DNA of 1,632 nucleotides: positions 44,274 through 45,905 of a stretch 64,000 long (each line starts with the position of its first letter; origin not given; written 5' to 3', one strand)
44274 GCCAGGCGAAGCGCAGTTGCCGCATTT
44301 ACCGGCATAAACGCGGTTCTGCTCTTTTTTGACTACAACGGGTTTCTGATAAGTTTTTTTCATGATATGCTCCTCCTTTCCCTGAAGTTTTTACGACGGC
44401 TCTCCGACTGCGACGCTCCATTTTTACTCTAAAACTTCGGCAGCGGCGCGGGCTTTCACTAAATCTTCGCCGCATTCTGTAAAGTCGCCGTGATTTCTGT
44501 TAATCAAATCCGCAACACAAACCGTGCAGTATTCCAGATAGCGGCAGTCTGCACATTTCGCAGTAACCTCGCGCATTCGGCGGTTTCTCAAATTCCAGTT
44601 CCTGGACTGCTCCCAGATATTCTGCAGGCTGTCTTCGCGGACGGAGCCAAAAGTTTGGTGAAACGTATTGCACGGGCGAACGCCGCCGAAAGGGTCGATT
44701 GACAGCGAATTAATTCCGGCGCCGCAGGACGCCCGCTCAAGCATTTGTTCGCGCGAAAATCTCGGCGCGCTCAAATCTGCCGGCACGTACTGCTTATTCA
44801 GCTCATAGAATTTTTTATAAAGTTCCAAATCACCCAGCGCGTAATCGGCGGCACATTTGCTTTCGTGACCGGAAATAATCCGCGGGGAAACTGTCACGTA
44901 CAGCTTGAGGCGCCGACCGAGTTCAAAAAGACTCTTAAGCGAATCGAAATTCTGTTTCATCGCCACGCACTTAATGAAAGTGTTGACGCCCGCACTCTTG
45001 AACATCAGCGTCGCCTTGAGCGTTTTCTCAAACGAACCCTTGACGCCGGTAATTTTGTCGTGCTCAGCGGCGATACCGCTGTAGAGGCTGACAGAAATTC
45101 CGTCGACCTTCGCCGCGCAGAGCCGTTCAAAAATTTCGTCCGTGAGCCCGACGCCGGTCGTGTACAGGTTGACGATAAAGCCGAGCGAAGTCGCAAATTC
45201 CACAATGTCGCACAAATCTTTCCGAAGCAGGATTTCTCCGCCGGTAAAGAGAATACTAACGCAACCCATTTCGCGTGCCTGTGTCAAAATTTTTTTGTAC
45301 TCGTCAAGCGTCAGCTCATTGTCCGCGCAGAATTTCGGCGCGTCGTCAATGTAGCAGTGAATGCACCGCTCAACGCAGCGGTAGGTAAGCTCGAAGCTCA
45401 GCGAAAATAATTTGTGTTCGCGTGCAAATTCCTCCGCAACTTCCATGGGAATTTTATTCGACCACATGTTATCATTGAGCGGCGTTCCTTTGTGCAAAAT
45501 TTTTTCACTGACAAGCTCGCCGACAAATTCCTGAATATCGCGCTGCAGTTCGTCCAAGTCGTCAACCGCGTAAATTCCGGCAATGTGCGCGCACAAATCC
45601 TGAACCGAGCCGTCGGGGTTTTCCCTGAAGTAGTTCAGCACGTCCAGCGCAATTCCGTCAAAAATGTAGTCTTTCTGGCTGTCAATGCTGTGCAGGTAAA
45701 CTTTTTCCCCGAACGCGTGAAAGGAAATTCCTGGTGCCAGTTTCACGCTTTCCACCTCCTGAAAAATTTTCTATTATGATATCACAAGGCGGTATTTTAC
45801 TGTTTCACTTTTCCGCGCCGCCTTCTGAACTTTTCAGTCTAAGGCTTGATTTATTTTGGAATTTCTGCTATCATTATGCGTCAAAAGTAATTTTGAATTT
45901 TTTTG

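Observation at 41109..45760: Radical-SAM/SPASM RiPP cluster with a dedicated ABC exporter and three paralogous secreted proteins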

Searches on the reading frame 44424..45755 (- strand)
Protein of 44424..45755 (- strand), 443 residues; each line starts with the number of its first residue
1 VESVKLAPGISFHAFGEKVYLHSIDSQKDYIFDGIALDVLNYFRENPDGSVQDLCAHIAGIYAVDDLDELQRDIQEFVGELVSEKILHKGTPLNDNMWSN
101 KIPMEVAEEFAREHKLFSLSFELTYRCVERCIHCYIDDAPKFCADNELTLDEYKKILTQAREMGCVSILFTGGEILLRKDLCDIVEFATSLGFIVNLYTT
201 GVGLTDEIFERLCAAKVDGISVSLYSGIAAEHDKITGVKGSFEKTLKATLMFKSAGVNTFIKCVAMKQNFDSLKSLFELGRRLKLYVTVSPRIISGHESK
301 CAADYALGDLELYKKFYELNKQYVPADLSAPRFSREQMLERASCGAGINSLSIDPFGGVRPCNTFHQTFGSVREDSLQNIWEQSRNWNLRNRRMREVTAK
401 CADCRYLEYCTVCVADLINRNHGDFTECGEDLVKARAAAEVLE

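Call 3: search_protein_families(library=ncbifam, proteins=[window:44424-45755:-], max_evalue=0.01)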
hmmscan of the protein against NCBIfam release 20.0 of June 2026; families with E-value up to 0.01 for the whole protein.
window:44424-45755:- (443 aa): 67 families (the best 25 are shown)
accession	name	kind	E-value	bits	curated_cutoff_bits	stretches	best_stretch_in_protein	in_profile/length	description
TIGR04545.1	rSAM_ahbD_hemeb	equivalog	1.4e-38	133.2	500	2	120-283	3-165/339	heme b synthase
TIGR02109.1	PQQ_syn_pqqE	equivalog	6.8e-36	123.9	381.35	2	118-284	8-173/358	pyrroloquinoline quinone biosynthesis protein PqqE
TIGR04055.1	rSAM_NirJ2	equivalog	6.2e-34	118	500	1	120-426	3-316/326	putative heme d1 biosynthesis radical SAM protein NirJ2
TIGR04546.1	rSAM_ahbC_deAc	equivalog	3.2e-32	111.8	650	2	110-284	33-204/390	12,18-didecarboxysiroheme deacetylase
TIGR04053.2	TIGR04053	equivalog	5.8e-32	111.3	395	2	117-279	8-172/366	TIGR04053 family radical SAM/SPASM domain-containing protein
NF045574.1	sacti_mat_StsB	exception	1.5e-31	109.8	625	1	111-410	90-391/466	StsB family radical SAM/SPASM domain sactipeptide maturase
TIGR04051.1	rSAM_NirJ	equivalog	9.2e-31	107.1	515.45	2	121-281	6-164/354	heme d1 biosynthesis radical SAM protein NirJ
TIGR04054.1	rSAM_NirJ1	equivalog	2e-29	102.4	650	2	120-284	39-201/387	putative heme d1 biosynthesis radical SAM protein NirJ1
TIGR04347.1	pseudo_SAM_Halo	equivalog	2.2e-28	99.6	525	2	119-279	40-198/390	TIGR04347 family pseudo-SAM/SPASM protein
NF012164.0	AlbA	equivalog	2.8e-27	95.3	850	1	72-422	71-420/442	subtilosin maturase AlbA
TIGR03962.1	mycofact_rSAM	equivalog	5.4e-27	94.8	265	1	118-413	13-313/339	mycofactocin radical SAM maturase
TIGR04133.1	rSAM_w_lipo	hypoth_equivalog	1.8e-26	92.9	425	1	105-420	12-337/350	TIGR04133 family radical SAM/SPASM protein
TIGR04303.1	GeoRSP_rSAM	equivalog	6.3e-26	91.7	400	2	123-285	11-169/325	GeoRSP system radical SAM/SPASM protein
NF050035.1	rSAM_WgK_link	exception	5.5e-24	84.8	650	2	122-321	14-211/367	radical SAM/SPASM peptide maturase WgkB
TIGR04251.1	SCM_rSAM_ScmF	equivalog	9e-24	84.5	400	1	115-281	2-170/353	SynChlorMet cassette radical SAM/SPASM protein ScmF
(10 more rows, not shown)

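Call 4: search_protein_families(library=pfam, proteins=[window:44424-45755:-], max_evalue=0.01)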
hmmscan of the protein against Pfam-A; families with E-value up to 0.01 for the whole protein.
window:44424-45755:- (443 aa): 3 families
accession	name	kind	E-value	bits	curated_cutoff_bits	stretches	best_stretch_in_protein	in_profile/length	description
PF04055.27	Radical_SAM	-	5.2e-22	79.2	29.5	1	122-278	2-164/166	Radical SAM superfamily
PF13186.11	SPASM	-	1.9e-09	38.1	21.5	1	344-404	1-66/67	Iron-sulfur cluster-binding domain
PF05402.18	PqqD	-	1.8e-05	25.4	23.4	1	31-87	14-67/67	Coenzyme PQQ synthesis protein D (PqqD)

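Call 12: find_homologous_proteins(query=window:44424-45755:-, max_evalue=1e-20)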
Query window:44424-45755:- (443 aa): 361 proteins with E <= 1e-20 among 8000 candidates; the best 120 are listed.
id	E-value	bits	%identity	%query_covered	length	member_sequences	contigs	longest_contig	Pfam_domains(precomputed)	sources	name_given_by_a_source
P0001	0.0e+0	1012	100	99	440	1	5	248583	PF13186.12,PF04055.28,PF05402.19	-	-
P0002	7.4e-266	900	87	99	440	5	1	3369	PF13186.12,PF04055.28,PF05402.19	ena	-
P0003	3.4e-262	888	86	99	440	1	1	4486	PF13186.12,PF04055.28,PF05402.19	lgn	-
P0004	4.6e-245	831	80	99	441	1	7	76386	PF13186.12,PF04055.28,PF05402.19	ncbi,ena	-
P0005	8.2e-241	817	81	99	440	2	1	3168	PF13186.12,PF04055.28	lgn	-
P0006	5.9e-220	749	72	99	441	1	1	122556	PF13186.12,PF04055.28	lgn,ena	-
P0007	1.1e-219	748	72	99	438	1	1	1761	PF13186.12,PF04055.28,PF05402.19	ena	-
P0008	1.1e-218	745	72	99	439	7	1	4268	PF13186.12,PF04055.28,PF05402.19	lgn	-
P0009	2.1e-218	744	72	99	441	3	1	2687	PF13186.12,PF04055.28,PF05402.19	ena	-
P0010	1.9e-216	737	70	99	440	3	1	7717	PF13186.12,PF04055.28,PF05402.19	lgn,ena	-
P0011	1.9e-214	731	70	99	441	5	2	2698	PF13186.12,PF04055.28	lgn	-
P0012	9.5e-213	725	69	99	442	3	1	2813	PF13186.12,PF04055.28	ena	-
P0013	8.5e-212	722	69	99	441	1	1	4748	PF13186.12,PF04055.28,PF19238.6,PF05402.19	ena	-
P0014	9.7e-211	718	69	99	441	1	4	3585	PF13186.12,PF04055.28,PF05402.19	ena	-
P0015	1.0e-210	718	69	99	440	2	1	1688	PF13186.12,PF04055.28,PF05402.19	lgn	-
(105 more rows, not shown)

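Call 14: find_related_loci(query=A2, collection=genome_contigs, flank=8000)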
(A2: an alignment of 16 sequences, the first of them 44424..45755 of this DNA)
Query A2 (443 aa) in genome_contigs; peptide patterns used: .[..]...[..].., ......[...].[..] (x = any residue, [..] = any of these).
158 stretches matched a pattern; 149 encode a relative of the query (tblastn E <= 1e-3); the best 80 are kept; 79 distinct loci.
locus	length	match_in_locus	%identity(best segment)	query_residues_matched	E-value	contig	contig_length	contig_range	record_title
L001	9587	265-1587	80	3-442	0e+0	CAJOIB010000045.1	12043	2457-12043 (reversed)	uncultured Selenomonadaceae bacterium isolate Red_deer_4_mag_35 genome assembly, contig: scaffold_8733, whole genome sho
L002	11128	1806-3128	73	2-443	0e+0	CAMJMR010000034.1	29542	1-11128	MAG: uncultured Selenomonadales bacterium isolate SRR12081294_bin.71_metaWRAP_v1.3_MAG genome assembly, contig: ERZ12289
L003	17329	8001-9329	71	1-442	0e+0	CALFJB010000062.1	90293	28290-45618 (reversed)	MAG TPA_asm: uncultured Selenomonadales bacterium isolate ERR1278105_bin.186_CONCOCT_v1.1_MAG genome assembly, contig: E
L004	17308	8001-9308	68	1-434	0e+0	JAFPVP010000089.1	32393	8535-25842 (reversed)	MAG: Selenomonadaceae bacterium isolate RGIG1515 Goat_Abomasum-3__c270613, whole genome shotgun sequence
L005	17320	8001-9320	67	1-440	0e+0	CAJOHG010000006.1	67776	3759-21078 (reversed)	uncultured Selenomonadaceae bacterium isolate Red_deer_4_mag_143 genome assembly, contig: scaffold_1379, whole genome sh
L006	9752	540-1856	65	3-442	0e+0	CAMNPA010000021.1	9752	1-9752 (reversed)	MAG: uncultured Selenomonadales bacterium isolate SRR1206671_bin.45_metaWRAP_v1.3_MAG genome assembly, contig: NODE.1981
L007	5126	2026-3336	53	4-440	2e-155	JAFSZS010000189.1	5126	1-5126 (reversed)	MAG: Selenomonadaceae bacterium isolate RGIG3621 Goat_Rumen.Co__c2307868, whole genome shotgun sequence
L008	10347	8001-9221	43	4-415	2e-108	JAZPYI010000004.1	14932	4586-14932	MAG: Acutalibacteraceae bacterium isolate T1900044648_TS20190114.MAGScoT_cleanbin_000002 SGB_1390_k141_937414, whole gen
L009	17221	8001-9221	43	4-415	2e-108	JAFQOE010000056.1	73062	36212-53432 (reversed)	MAG: Lachnospiraceae bacterium isolate RGIG1998 Goat_Colon-1__c457, whole genome shotgun sequence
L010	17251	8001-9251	41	4-425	5e-106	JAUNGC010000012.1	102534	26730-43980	MAG: Eubacteriales bacterium isolate S26M_St_34 NODE_99_length_102534_cov_64.729613, whole genome shotgun sequence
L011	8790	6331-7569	37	3-421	3e-95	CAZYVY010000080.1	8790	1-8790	MAG TPA_asm: uncultured Lachnospiraceae bacterium isolate SRP315200_co1_397 genome assembly, contig: NODE_18520_length_8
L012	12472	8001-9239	38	4-425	3e-88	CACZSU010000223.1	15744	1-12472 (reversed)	MAG: uncultured Ruminococcus sp. isolate RUG12914 genome assembly, contig: RUG12914_asm_223, whole genome shotgun sequen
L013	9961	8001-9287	36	4-438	6e-88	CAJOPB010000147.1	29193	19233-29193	uncultured Oscillospiraceae bacterium isolate Rumen_Coassembly_mag_228 genome assembly, contig: k87_18196896, whole geno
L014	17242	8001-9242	35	4-423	1e-84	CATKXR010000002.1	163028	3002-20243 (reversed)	MAG TPA_asm: uncultured Lachnospiraceae bacterium isolate MGG03618_1680015494 genome assembly, contig: ERR2844015_182, w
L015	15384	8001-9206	35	4-415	1e-80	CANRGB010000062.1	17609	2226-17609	MAG: uncultured Lachnospiraceae bacterium isolate Lapin-023__bin36 genome assembly, contig: Lapin-023__NODE_4212_length_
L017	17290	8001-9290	33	5-441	3e-80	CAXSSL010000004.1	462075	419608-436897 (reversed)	Clostridiales bacterium VE202-15 isolate CC00199 genome assembly, contig: CC00199_4_NODE_4_length_462075_cov_239.407274,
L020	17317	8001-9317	32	6-441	4e-78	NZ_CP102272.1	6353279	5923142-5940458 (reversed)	[Clostridium] asparagiforme DSM 15981 chromosome, complete genome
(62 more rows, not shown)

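Call 19: search_solved_structures(query=window:44424-45755:-, max_evalue=0.00001, show_alignments=1)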
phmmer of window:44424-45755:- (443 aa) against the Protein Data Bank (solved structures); distinct sequences matched with E-value up to 0.00001: 5.
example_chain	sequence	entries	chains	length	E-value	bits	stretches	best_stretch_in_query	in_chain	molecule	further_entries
6efn_A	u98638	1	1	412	4.4e-12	48.8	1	117-389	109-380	Sporulation killing factor maturation protein SkfB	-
6c8v_A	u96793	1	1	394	7.4e-12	48.1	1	119-385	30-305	Coenzyme PQQ synthesis protein E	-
7vob_C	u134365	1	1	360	6.5e-11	45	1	125-275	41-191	Cytosylglucuronate decarboxylase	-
7voc_C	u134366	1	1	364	6.6e-11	44.9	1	125-275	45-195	Cytosylglucuronate decarboxylase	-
5wgg_A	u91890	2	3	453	8.8e-06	28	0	23-422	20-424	Radical SAM domain protein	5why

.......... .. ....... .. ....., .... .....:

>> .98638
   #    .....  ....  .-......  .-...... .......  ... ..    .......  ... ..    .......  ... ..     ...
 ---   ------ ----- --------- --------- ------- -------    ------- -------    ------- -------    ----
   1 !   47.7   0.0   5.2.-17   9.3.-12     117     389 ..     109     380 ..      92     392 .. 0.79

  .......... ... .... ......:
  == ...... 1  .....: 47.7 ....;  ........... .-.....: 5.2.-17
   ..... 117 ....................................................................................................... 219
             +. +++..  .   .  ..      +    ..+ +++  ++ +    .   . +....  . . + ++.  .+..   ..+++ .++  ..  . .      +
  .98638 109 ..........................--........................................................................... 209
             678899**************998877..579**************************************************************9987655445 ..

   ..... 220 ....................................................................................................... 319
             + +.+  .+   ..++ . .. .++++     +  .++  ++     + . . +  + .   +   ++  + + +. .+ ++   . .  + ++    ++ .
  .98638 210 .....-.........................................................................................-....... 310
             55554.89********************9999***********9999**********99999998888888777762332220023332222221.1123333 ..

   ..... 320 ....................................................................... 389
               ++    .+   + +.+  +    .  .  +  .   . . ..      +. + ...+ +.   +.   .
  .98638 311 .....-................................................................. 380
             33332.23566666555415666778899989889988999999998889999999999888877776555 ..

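Call 74: search_protein_families(library=ncbifam, proteins=[L020:8001-9317:+, L020:9349-9471:+], max_evalue=0.001)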
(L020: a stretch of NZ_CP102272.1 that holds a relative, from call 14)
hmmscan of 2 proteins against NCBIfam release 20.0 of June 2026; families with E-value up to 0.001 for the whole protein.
L020:8001-9317:+ (439 aa): 54 families (the best 25 are shown)
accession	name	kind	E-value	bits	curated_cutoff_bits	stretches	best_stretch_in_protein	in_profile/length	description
TIGR04545.1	rSAM_ahbD_hemeb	equivalog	8.6e-44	150.3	500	2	123-325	2-204/339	heme b synthase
NF050035.1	rSAM_WgK_link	exception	2.1e-34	119.1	650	2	120-305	10-194/367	radical SAM/SPASM peptide maturase WgkB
TIGR04055.1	rSAM_NirJ2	equivalog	4.1e-34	118.6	500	2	126-319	5-197/326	putative heme d1 biosynthesis radical SAM protein NirJ2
TIGR04053.2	TIGR04053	equivalog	8.2e-33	114.1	395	2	119-321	6-209/366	TIGR04053 family radical SAM/SPASM domain-containing protein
TIGR04251.1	SCM_rSAM_ScmF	equivalog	3.9e-32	112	400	2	122-302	5-189/353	SynChlorMet cassette radical SAM/SPASM protein ScmF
TIGR03962.1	mycofact_rSAM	equivalog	1.7e-30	106.3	265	1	123-412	14-313/339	mycofactocin radical SAM maturase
TIGR04051.1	rSAM_NirJ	equivalog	5.1e-29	101.3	515.45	1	123-287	4-168/354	heme d1 biosynthesis radical SAM protein NirJ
TIGR04546.1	rSAM_ahbC_deAc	equivalog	4.5e-28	98.1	650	1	123-301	41-219/390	12,18-didecarboxysiroheme deacetylase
TIGR04303.1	GeoRSP_rSAM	equivalog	6e-28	98.4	400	2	121-287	5-169/325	GeoRSP system radical SAM/SPASM protein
NF045574.1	sacti_mat_StsB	exception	1.2e-26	93.6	625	1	114-427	89-410/466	StsB family radical SAM/SPASM domain sactipeptide maturase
TIGR04133.1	rSAM_w_lipo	hypoth_equivalog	1.6e-25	89.8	425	1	110-417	13-332/350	TIGR04133 family radical SAM/SPASM protein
TIGR04054.1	rSAM_NirJ1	equivalog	1.7e-23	82.8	650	1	123-302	38-217/387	putative heme d1 biosynthesis radical SAM protein NirJ1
TIGR02109.1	PQQ_syn_pqqE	equivalog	1.8e-22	79.8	381.35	1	121-288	7-175/358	pyrroloquinoline quinone biosynthesis protein PqqE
TIGR04340.1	rSAM_ACGX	hypoth_equivalog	5.9e-22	78.3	400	1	125-321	7-204/341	radical SAM/SPASM domain protein, ACGX system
TIGR04317.1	W_rSAM_matur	equivalog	1.5e-21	76.9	380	1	122-299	5-188/349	tungsten cofactor oxidoreductase radical SAM maturase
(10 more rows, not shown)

L020:9349-9471:+ (40 aa): 0 families

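Call 76: search_protein_families(library=pfam, proteins=[L010:9663-10505:+, L010:10502-11302:+, L010:11265-12917:+, L012:6616-8004:+, L010:13786-14196:+, L017:9494-10837:+, L015:6827-7987:+, L017:3591-5162:+, L006:6385-6801:+, L007:3746-4576:+], max_evalue=0.001)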
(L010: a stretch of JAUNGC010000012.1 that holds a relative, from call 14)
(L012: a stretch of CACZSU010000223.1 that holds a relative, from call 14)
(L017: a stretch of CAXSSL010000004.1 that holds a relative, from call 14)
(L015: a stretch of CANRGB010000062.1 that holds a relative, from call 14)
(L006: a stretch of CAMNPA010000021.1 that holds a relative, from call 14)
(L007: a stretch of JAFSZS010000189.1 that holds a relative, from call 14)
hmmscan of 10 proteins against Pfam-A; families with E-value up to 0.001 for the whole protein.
L010:9663-10505:+ (280 aa): 0 families

L010:10502-11302:+ (266 aa): 0 families

L010:11265-12917:+ (550 aa): 2 families
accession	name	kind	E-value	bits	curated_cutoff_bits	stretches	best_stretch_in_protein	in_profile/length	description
PF01435.24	Peptidase_M48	-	1.3e-07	32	20.3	1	98-199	40-163/186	Peptidase family M48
PF08238.18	Sel1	-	0.00014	22.7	30.7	0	317-351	3-36/36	Sel1 repeat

L012:6616-8004:+ (462 aa): 5 families
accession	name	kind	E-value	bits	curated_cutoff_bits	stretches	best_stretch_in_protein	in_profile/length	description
PF00004.35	AAA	-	5.9e-25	88.7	21.2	1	206-324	2-123/131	ATPase family associated with various cellular activities (AAA)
PF17862.7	AAA_lid_3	-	2.4e-05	24.2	27.2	1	363-402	2-42/45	AAA+ lid domain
PF13401.12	AAA_22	-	0.00015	22.5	27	0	205-231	8-37/130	AAA domain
PF23232.1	AAA_lid_13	-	0.00025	21.8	27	1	334-395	3-67/105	Fungal AAA+ ATPase lid domain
PF00910.28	RNA_helicase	-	0.00098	20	21.5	0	207-236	3-27/105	RNA helicase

L010:13786-14196:+ (136 aa): 0 families

L017:9494-10837:+ (447 aa): 3 families
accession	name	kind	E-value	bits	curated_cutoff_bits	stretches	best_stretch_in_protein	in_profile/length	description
PF00498.31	FHA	-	4.4e-13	49.9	20.7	1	369-436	2-67/67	FHA domain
PF13367.11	PrsW-protease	-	5.6e-12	46.1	23.5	1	155-315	44-191/196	PrsW family intramembrane metalloprotease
PF16697.10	Yop-YscD_cpl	-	4.9e-05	23.9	33.2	1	360-437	11-85/94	Inner membrane component of T3SS, cytoplasmic domain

L015:6827-7987:+ (386 aa): 0 families

L017:3591-5162:+ (523 aa): 1 family
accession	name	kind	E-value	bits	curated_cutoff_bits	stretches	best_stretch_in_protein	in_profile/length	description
PF13672.11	PP2C_2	-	5.2e-31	108.3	24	1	48-252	2-190/209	Protein phosphatase 2C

L006:6385-6801:+ (138 aa): 0 families

L007:3746-4576:+ (276 aa): 0 families
